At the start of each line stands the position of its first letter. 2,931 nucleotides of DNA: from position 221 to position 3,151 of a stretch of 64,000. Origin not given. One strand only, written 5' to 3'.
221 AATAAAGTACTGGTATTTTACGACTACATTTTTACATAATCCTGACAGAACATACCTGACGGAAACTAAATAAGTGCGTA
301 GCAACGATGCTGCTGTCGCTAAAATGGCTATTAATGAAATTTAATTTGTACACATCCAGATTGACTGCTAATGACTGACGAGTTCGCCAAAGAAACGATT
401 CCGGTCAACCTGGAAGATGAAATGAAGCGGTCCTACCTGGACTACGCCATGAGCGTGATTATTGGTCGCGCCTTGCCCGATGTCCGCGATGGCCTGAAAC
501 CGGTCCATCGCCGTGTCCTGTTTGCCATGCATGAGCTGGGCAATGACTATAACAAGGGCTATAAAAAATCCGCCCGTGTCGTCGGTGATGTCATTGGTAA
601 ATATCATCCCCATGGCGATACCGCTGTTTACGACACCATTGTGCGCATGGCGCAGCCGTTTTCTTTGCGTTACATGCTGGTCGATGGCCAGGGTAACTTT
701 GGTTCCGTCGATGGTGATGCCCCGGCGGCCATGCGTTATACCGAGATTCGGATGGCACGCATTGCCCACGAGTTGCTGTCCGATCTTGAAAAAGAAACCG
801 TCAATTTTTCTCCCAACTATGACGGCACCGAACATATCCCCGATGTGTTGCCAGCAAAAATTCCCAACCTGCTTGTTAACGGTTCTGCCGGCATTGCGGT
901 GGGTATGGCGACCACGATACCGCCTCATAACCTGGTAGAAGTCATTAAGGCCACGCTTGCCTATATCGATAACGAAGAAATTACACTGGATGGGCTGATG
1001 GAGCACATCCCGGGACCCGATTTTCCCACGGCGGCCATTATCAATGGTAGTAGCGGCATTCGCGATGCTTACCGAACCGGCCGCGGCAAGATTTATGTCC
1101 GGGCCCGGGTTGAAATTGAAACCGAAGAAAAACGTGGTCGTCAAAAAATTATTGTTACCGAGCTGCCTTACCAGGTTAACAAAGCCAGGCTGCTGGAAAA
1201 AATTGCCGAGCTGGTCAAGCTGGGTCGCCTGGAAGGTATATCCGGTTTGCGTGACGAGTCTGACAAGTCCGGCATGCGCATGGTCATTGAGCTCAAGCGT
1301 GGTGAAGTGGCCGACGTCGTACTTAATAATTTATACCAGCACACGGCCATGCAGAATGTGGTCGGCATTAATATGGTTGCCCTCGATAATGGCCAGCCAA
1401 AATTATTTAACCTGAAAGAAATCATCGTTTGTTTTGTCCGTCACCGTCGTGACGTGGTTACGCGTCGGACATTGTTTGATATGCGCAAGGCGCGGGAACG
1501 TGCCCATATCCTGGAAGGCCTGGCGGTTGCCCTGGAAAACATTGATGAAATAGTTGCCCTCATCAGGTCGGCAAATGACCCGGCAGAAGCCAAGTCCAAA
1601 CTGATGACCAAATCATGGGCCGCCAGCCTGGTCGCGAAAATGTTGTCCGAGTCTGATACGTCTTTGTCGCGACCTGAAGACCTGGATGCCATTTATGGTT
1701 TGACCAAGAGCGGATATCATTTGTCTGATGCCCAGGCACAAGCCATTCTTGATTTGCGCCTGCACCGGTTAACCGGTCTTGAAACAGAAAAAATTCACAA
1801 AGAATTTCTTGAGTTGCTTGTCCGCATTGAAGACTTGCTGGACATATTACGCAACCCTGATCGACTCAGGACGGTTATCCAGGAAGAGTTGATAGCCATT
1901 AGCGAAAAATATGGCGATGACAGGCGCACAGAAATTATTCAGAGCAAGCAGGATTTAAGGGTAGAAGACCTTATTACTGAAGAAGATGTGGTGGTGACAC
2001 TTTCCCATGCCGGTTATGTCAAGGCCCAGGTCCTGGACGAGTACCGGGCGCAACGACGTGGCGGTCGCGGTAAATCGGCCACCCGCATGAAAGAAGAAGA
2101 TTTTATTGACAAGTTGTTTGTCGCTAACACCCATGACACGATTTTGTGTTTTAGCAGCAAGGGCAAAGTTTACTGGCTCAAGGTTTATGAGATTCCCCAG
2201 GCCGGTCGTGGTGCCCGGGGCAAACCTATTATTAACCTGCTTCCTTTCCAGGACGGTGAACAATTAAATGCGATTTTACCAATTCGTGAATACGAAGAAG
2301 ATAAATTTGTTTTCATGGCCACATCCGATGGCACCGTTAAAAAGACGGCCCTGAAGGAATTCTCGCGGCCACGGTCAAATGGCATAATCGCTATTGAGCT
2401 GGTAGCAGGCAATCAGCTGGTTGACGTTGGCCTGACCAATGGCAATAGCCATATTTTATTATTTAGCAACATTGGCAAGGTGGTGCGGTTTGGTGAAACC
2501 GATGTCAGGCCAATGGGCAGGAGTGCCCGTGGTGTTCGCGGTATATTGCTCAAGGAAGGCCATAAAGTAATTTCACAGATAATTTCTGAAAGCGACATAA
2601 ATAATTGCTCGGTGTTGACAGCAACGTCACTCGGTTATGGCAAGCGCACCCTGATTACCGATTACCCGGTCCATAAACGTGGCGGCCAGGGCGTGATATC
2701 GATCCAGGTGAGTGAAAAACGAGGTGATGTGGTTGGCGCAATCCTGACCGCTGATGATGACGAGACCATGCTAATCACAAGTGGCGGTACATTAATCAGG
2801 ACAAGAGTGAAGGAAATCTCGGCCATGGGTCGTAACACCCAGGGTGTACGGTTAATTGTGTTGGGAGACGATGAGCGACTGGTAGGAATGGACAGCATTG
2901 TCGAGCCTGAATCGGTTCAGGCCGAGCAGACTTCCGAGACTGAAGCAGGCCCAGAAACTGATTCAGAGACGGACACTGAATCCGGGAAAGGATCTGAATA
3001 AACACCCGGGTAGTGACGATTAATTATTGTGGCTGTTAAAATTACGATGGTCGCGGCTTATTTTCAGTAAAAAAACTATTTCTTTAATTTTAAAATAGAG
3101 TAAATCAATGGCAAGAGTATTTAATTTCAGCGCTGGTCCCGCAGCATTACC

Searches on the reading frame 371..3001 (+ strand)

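Call 45: search_protein_families(library=pfam, proteins=[window:371-3001:+], max_evalue=0.00001)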
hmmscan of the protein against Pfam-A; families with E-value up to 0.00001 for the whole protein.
window:371-3001:+ (876 aa): 2 families
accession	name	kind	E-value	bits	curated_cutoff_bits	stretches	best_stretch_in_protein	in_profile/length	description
PF00521.26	DNA_topoisoIV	-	5e-159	530.2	31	1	33-507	1-431/432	DNA gyrase/topoisomerase IV, subunit A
PF03989.18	DNA_gyraseA_C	-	8.2e-68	224.1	27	5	797-842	1-46/48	DNA gyrase C-terminal domain, beta-propeller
